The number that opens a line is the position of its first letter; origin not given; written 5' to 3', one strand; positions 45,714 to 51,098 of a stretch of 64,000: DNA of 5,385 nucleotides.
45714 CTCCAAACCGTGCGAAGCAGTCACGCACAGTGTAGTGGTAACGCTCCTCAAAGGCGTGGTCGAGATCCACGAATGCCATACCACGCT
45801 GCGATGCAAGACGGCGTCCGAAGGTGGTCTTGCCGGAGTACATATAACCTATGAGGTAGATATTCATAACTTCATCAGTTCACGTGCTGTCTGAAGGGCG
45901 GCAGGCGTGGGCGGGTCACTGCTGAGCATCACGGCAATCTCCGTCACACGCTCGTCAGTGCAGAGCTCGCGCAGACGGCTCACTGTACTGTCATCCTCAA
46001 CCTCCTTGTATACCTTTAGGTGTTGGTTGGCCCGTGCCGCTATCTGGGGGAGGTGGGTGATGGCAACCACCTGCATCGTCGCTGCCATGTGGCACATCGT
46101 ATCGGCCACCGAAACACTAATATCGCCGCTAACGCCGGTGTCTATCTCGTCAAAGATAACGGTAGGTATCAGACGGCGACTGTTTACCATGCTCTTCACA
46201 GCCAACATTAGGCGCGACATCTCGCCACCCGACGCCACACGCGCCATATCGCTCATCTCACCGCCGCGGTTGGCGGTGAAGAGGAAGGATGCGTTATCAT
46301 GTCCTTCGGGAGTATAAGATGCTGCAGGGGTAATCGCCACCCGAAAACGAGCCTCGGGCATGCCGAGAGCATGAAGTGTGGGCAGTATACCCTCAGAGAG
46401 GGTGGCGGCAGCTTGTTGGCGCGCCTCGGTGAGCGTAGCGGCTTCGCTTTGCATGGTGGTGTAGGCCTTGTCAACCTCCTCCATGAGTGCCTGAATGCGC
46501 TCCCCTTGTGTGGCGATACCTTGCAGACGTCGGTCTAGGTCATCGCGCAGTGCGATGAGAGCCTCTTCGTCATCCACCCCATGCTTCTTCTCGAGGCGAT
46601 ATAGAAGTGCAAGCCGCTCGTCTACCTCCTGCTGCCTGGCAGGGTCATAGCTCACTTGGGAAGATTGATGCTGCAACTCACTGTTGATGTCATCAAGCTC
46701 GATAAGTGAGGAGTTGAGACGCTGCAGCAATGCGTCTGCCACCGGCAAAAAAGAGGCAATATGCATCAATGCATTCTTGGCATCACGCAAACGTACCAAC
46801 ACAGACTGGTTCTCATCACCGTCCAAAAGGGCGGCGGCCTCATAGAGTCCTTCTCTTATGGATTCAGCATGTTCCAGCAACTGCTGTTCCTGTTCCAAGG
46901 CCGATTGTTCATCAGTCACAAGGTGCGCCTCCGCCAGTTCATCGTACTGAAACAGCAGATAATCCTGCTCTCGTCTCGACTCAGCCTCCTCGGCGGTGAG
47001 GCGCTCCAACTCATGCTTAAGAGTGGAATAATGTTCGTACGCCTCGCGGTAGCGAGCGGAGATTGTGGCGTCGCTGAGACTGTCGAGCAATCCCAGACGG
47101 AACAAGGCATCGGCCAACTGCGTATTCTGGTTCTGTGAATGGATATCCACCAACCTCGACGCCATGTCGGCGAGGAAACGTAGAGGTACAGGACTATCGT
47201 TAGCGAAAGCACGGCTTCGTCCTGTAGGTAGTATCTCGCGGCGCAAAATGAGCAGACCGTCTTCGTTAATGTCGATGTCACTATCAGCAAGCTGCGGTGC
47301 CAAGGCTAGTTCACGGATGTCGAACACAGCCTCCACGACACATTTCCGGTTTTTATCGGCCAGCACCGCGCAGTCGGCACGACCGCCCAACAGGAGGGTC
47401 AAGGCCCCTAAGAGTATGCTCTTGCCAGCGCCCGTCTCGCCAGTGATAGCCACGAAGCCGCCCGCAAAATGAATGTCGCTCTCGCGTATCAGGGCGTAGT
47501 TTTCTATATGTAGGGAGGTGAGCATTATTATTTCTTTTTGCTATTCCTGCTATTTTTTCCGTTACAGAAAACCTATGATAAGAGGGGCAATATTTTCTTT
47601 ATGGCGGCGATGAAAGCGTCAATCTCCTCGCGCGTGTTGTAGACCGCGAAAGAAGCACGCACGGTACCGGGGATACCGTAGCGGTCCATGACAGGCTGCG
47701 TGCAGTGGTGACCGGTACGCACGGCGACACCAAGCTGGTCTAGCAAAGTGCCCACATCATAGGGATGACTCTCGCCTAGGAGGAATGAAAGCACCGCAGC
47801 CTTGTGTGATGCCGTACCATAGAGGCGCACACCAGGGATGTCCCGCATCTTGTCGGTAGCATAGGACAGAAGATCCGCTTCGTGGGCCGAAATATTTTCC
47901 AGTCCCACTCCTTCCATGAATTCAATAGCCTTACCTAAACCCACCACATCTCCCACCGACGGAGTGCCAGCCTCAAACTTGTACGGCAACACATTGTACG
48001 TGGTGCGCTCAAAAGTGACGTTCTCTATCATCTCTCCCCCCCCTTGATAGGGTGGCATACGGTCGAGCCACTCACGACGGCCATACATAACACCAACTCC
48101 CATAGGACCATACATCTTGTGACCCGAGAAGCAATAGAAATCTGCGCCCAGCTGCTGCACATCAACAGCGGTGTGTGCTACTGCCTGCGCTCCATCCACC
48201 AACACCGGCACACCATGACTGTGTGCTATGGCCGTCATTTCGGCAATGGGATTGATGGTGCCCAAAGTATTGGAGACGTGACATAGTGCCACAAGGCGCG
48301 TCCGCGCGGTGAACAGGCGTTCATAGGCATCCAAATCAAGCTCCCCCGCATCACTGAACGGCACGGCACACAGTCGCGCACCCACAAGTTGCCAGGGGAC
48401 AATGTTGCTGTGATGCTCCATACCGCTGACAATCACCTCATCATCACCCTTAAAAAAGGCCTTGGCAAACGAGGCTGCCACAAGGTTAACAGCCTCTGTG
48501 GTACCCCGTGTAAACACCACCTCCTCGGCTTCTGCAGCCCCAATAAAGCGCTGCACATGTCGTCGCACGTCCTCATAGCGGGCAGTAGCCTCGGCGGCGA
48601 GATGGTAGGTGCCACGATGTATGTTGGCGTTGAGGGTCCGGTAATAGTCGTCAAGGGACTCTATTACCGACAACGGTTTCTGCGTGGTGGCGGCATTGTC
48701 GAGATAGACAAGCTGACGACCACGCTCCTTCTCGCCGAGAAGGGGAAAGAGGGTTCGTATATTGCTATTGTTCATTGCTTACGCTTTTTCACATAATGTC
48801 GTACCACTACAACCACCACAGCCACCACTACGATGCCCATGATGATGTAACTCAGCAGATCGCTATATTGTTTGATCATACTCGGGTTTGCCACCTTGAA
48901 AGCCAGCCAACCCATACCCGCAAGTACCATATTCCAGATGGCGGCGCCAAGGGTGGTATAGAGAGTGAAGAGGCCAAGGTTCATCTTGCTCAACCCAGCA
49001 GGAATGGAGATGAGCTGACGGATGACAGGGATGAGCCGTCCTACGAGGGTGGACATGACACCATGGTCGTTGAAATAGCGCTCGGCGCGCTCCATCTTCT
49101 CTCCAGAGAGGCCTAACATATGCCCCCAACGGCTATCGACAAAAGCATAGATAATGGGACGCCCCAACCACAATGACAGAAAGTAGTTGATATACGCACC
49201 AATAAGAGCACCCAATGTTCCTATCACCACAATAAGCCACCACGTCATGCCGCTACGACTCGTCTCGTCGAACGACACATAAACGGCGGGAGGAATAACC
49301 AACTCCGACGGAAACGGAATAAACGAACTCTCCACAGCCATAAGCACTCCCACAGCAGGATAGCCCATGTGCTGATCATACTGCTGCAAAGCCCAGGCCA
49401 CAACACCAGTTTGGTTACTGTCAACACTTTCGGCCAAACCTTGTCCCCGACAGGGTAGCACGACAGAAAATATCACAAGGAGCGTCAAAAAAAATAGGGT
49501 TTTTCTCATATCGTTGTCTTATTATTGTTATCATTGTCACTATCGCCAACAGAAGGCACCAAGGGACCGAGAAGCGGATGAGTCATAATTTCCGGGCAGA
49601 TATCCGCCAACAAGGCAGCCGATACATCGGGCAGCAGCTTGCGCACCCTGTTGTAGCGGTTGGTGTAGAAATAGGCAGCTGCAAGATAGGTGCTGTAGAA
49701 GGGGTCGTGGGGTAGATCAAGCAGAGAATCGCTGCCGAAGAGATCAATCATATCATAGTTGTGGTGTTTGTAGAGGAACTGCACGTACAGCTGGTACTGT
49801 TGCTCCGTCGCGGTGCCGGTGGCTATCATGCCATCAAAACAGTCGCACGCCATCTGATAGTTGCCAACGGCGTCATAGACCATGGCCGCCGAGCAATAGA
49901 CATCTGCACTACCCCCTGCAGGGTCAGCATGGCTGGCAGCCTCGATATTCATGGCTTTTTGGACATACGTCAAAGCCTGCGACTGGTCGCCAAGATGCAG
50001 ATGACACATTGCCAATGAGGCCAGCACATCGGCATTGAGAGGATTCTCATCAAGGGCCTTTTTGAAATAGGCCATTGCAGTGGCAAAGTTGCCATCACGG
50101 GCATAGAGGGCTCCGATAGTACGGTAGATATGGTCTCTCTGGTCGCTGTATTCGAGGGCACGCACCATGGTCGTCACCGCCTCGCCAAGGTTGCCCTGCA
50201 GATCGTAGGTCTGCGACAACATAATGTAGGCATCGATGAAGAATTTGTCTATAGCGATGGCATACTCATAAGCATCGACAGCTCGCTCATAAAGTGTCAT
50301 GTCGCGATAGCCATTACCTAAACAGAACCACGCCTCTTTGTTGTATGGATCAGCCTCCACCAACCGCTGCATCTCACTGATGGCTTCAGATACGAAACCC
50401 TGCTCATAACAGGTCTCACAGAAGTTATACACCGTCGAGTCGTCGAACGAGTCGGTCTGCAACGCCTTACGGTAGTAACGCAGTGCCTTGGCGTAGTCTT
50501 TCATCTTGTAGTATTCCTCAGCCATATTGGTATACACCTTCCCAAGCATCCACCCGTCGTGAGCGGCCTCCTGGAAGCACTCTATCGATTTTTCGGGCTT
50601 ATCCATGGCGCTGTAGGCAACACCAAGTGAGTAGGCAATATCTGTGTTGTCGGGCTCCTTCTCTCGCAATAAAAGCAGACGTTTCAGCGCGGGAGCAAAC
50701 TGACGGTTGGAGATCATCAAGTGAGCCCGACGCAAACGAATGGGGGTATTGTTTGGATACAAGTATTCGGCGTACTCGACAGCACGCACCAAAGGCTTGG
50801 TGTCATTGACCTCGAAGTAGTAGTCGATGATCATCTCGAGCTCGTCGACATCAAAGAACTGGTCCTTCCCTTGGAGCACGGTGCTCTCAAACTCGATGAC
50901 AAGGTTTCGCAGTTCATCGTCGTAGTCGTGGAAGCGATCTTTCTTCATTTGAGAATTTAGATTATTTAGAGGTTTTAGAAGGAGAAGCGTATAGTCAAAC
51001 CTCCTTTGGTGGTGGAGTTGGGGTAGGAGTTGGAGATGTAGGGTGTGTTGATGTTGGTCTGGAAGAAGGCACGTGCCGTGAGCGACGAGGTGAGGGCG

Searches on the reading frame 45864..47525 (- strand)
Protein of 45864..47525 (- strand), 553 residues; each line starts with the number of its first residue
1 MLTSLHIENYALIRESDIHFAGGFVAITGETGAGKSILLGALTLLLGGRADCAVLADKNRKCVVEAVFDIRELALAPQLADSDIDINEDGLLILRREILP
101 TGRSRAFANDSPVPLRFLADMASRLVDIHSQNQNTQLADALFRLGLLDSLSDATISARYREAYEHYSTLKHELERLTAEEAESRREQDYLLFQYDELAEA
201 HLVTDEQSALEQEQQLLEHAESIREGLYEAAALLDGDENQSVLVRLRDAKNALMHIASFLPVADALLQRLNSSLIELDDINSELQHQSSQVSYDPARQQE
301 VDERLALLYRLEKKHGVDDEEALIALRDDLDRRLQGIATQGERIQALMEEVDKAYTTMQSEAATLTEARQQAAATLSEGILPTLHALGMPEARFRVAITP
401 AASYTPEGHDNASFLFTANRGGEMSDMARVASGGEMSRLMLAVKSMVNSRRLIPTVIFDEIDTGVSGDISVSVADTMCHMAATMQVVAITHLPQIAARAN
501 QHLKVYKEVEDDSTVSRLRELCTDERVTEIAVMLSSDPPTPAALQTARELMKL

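Call 69: search_protein_families(library=pfam, proteins=[window:45864-47525:-], max_evalue=0.00001)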
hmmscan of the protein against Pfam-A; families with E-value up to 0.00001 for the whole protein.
window:45864-47525:- (553 aa): 2 families
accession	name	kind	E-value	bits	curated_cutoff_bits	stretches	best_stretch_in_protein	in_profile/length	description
PF02463.25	SMC_N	-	7.8e-13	48.8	40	1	2-509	2-215/220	RecF/RecN/SMC N terminal domain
PF13476.12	AAA_23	-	7.8e-09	36.9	27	1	4-288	1-197/201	AAA domain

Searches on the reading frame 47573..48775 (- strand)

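Call 69: search_protein_families(library=pfam, proteins=[window:47573-48775:-], max_evalue=0.00001)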
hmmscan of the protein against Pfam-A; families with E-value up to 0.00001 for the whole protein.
window:47573-48775:- (400 aa): 4 families
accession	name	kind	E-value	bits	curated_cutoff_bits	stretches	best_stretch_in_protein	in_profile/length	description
PF00266.25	Aminotran_5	-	5.4e-140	467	21.5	1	23-388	1-371/371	Aminotransferase class-V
PF00155.27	Aminotran_1_2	-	5.5e-14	52.6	19.7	1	68-392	45-361/361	Aminotransferase class I and II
PF01041.23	DegT_DnrJ_EryC1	-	4.9e-08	33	19.8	1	67-217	23-169/360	DegT/DnrJ/EryC1/StrS aminotransferase family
PF01212.27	Beta_elim_lyase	-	1.4e-07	31.6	27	1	66-239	30-218/288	Beta-eliminating lyase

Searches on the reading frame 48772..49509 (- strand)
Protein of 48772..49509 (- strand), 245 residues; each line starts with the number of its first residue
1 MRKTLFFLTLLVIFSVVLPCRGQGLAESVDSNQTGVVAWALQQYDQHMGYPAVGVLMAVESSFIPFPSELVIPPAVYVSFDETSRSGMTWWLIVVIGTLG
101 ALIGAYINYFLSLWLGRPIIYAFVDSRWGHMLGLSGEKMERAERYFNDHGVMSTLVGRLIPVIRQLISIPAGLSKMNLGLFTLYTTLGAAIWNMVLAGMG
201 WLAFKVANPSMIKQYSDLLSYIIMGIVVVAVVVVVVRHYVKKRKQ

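Call 69: search_protein_families(library=pfam, proteins=[window:48772-49509:-], max_evalue=0.00001)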
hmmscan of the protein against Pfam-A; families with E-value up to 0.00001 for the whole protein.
window:48772-49509:- (245 aa): 1 family
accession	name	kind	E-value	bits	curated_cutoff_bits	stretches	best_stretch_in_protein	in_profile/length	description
PF09335.16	VTT_dom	-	1.5e-21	77.6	33.9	1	89-201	15-122/123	VTT domain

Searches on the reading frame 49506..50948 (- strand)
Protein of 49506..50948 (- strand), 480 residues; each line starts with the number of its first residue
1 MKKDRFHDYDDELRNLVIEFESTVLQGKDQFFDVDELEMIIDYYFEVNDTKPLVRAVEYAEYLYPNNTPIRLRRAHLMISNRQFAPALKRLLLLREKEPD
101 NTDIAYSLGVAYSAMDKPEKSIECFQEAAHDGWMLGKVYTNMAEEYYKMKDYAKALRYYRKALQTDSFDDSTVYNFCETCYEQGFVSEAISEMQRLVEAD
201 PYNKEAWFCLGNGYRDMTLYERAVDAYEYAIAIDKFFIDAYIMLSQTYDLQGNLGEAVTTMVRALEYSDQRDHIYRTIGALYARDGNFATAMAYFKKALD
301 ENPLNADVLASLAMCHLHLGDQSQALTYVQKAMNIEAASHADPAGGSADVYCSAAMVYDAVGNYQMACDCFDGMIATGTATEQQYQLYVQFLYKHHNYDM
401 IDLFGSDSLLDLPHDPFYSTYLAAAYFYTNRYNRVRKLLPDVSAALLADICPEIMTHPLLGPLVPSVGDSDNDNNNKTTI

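Call 69: search_protein_families(library=pfam, proteins=[window:49506-50948:-], max_evalue=0.00001)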
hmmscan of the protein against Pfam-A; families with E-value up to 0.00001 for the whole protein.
window:49506-50948:- (480 aa): 19 families
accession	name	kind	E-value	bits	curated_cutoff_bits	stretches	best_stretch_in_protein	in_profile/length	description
PF07719.23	TPR_2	-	3.2e-35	117.7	27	1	137-166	2-31/34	Tetratricopeptide repeat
PF00515.34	TPR_1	-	2e-27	94.3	27.8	1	137-166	2-31/34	Tetratricopeptide repeat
PF14559.12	TPR_19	-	2.1e-27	95.7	25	1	284-336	3-55/68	Tetratricopeptide repeat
PF13181.12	TPR_8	-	5.5e-25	85.8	25.7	0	137-166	2-31/34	Tetratricopeptide repeat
PF13431.12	TPR_17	-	1.4e-19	69.1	24.4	0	294-326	1-33/34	Tetratricopeptide repeat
PF13424.12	TPR_12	-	1.8e-18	66.9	30.1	0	309-367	6-64/77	Tetratricopeptide repeat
PF13428.12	TPR_14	-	3.4e-18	64.8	23.5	0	274-313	3-42/44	Tetratricopeptide repeat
PF13432.12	TPR_16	-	8.2e-15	55.4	32.7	1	281-332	6-57/65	Tetratricopeptide repeat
PF13374.12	TPR_10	-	2.7e-12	46.7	27.5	0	139-164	5-30/42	Tetratricopeptide repeat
PF13176.12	TPR_7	-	4.4e-12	45.5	27.9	0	140-165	3-28/36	Tetratricopeptide repeat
PF13414.12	TPR_11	-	6.5e-12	45.4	26.8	0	145-167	3-25/42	TPR repeat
PF23914.1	TPR_CcmH_CycH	-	6.4e-10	39.5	42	0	242-334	54-149/158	Cytochrome c-type biogenesis protein H TPR domain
PF12895.13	ANAPC3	-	1.8e-08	35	27.2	0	256-331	7-81/82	Anaphase-promoting complex, cyclosome, subunit 3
PF25064.1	ARM_TT21_5th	-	1.5e-06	28.9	27.8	0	282-344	11-73/117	TT21 fifth ARM repeats domain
PF13174.12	TPR_6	-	2.6e-06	28.1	26.3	0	146-164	10-28/33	Tetratricopeptide repeat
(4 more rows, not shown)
